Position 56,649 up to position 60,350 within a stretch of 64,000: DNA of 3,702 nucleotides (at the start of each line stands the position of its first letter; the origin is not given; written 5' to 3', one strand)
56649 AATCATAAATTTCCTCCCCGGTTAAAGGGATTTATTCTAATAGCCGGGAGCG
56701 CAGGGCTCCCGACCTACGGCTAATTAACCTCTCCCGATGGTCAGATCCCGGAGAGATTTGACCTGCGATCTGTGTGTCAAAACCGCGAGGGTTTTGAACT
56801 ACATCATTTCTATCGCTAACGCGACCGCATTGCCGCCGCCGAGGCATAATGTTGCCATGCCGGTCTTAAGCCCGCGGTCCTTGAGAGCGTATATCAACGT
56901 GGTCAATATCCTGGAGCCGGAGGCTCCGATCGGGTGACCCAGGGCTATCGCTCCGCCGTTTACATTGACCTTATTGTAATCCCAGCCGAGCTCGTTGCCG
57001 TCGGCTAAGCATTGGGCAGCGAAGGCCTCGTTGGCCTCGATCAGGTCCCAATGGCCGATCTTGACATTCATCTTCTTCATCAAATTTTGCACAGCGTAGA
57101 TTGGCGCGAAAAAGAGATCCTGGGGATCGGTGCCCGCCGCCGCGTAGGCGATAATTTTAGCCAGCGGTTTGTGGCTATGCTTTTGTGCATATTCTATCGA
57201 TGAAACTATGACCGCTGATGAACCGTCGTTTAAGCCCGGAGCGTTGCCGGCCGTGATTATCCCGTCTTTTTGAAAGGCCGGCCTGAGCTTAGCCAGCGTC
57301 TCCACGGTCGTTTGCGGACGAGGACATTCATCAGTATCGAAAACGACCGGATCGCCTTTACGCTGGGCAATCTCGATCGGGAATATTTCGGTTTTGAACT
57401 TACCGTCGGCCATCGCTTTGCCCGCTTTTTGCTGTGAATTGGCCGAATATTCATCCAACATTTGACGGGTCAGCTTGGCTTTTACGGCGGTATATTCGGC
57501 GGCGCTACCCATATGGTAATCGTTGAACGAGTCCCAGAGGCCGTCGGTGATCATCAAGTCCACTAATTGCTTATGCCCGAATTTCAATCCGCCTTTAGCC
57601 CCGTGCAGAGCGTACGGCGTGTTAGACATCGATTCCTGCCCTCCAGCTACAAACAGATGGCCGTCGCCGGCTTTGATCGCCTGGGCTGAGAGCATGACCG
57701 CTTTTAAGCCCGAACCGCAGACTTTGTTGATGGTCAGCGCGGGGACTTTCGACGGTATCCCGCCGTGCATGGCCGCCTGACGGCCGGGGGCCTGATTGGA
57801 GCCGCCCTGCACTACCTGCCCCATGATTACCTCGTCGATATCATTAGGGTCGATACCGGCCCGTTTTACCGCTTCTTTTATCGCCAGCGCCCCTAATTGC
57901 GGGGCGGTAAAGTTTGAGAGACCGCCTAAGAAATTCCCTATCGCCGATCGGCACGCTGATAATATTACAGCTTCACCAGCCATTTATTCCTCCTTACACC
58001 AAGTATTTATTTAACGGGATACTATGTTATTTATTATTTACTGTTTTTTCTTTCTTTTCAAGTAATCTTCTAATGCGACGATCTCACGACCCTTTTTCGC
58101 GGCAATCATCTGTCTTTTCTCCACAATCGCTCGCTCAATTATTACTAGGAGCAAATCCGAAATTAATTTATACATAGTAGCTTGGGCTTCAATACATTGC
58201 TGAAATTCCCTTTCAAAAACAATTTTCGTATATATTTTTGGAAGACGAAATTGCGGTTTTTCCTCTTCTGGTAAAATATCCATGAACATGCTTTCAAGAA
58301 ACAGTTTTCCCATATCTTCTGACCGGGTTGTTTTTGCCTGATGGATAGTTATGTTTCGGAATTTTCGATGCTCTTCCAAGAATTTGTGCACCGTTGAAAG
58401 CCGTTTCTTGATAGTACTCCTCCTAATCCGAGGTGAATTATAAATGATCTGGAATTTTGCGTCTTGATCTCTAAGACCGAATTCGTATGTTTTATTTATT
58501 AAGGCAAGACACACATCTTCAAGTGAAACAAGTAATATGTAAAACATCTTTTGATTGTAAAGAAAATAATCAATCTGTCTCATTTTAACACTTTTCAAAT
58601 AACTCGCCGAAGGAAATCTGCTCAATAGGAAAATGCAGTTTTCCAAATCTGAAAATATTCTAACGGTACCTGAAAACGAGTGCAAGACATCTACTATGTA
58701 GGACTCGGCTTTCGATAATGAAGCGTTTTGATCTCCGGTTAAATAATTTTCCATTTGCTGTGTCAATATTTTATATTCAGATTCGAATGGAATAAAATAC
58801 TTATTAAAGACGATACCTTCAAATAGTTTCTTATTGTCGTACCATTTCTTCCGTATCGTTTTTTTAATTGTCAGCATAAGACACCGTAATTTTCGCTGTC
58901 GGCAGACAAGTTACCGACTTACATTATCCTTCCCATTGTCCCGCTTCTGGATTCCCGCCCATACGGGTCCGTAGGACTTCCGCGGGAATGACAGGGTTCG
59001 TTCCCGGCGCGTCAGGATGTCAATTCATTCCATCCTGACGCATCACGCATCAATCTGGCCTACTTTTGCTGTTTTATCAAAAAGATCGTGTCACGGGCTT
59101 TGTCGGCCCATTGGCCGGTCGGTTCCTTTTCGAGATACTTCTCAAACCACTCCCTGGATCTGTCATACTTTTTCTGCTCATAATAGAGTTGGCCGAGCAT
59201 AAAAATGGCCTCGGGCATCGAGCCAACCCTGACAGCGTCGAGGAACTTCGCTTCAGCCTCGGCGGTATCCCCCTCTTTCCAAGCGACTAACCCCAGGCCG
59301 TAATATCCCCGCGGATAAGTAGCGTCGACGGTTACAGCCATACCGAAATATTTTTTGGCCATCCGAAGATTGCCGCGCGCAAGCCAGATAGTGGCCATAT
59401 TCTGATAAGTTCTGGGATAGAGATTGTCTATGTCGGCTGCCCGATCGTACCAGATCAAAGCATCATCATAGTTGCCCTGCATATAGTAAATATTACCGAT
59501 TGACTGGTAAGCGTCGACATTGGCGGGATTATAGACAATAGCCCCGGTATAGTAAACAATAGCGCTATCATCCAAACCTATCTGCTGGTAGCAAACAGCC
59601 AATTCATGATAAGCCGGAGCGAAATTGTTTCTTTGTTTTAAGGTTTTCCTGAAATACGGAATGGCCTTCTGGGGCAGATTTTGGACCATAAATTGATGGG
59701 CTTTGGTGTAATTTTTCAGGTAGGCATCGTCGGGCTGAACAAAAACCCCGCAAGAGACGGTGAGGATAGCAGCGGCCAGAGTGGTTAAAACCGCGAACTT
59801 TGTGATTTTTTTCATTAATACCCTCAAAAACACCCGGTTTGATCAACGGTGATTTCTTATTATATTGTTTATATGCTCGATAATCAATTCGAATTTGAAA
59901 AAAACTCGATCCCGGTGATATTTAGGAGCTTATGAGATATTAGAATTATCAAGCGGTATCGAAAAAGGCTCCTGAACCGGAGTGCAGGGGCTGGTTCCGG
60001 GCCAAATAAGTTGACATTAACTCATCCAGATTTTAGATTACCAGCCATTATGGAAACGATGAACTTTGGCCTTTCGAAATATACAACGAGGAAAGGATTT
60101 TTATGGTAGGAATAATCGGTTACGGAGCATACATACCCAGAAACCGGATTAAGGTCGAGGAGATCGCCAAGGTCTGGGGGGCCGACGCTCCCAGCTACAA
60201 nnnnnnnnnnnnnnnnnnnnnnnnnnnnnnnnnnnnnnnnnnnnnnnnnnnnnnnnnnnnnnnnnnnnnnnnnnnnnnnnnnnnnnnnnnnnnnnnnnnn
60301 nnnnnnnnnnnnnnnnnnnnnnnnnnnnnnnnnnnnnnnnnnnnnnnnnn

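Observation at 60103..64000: Archaeal-type thiolase / HMG-CoA synthase / DUF35 channelling trio in a bacterial genome, with an inserted SAM methyltransferase and adjacent acyl-CoA carboxyltransferase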

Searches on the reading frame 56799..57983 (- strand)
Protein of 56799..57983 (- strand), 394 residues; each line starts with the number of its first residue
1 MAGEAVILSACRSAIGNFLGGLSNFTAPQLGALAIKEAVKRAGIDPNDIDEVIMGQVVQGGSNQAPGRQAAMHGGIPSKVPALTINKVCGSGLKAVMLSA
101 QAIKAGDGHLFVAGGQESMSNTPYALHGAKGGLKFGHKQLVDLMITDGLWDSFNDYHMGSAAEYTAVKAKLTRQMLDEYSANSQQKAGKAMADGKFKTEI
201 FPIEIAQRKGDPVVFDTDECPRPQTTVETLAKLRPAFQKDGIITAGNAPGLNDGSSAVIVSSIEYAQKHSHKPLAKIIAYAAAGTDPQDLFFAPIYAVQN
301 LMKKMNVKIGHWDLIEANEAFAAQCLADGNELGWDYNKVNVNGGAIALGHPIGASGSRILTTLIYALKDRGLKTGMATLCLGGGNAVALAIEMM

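Call 29: search_protein_families(library=ncbifam, proteins=[window:56799-57983:-], max_evalue=1e-10)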
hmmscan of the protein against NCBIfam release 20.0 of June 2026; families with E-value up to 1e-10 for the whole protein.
window:56799-57983:- (394 aa): 35 families (the best 25 are shown)
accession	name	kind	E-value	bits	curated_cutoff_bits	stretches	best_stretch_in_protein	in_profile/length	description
NF004206.0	PRK05656.1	subfamily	5.1e-152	506.5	688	1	4-392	3-391/392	acetyl-CoA C-acetyltransferase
NF006086.0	PRK08235.1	equivalog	7.7e-139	463.1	526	1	4-392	3-391/393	acetyl-CoA C-acetyltransferase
TIGR01930.1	AcCoA-C-Actrans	subfamily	3.9e-134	447.4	240.55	1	7-392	1-385/385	acetyl-CoA C-acyltransferase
NF006552.0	PRK09051.1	subfamily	1.8e-125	419.3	565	1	3-393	4-394/395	beta-ketothiolase BktB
NF005152.0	PRK06633.1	equivalog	5e-118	394.1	675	1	5-393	5-391/392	acetyl-CoA C-acetyltransferase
NF042967.1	AcCoAtase_PhaA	equivalog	3.8e-115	385.2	740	1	4-393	3-395/396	acetyl-CoA acetyltransferase PhaA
NF005404.0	PRK06954.1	subfamily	1.4e-113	380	687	1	4-394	8-397/397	acetyl-CoA C-acetyltransferase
NF042999.1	bketothiol_BktB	equivalog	8.6e-113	377.5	725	1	1-393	1-393/394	beta-ketothiolase BktB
TIGR02430.1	pcaF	equivalog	3.2e-107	359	597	1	4-393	2-399/400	3-oxoadipyl-CoA thiolase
NF004983.0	PRK06366.1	equivalog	1.1e-106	357.1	627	1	6-393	5-386/388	acetyl-CoA C-acetyltransferase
NF006551.0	PRK09050.1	subfamily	2.6e-106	356.1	605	1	4-393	3-400/401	3-oxoadipyl-CoA thiolase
NF004853.0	PRK06205.1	subfamily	1.3e-104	350.4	551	1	4-392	3-401/404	acetyl-CoA C-acetyltransferase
NF006001.0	PRK08131.1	equivalog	2.8e-87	293.2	622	1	4-393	3-399/401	3-oxoadipyl-CoA thiolase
NF005033.0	PRK06445.1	equivalog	3.1e-87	293.3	511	1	25-392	31-393/395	acetyl-CoA C-acetyltransferase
NF005890.0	PRK07851.1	equivalog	5.9e-86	289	580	2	157-393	172-404/406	acetyl-CoA C-acetyltransferase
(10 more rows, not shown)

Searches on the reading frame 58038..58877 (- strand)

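Call 66: search_protein_families(library=pfam, proteins=[window:58038-58877:-], max_evalue=0.001)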
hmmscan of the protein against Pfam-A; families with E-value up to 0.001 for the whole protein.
window:58038-58877:- (279 aa): 1 family
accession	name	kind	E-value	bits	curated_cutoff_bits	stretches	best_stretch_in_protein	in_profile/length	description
PF18730.6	HEPN_Cthe2314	-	4.6e-07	30.4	27.1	1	93-191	31-135/174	Cthe_2314-like HEPN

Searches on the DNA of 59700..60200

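Call 72: search_rna_families(source=window, start=59700, end=60200, threshold=evalue, max_evalue=1)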
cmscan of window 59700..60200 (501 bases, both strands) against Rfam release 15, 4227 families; matches with E-value up to 1: 0.
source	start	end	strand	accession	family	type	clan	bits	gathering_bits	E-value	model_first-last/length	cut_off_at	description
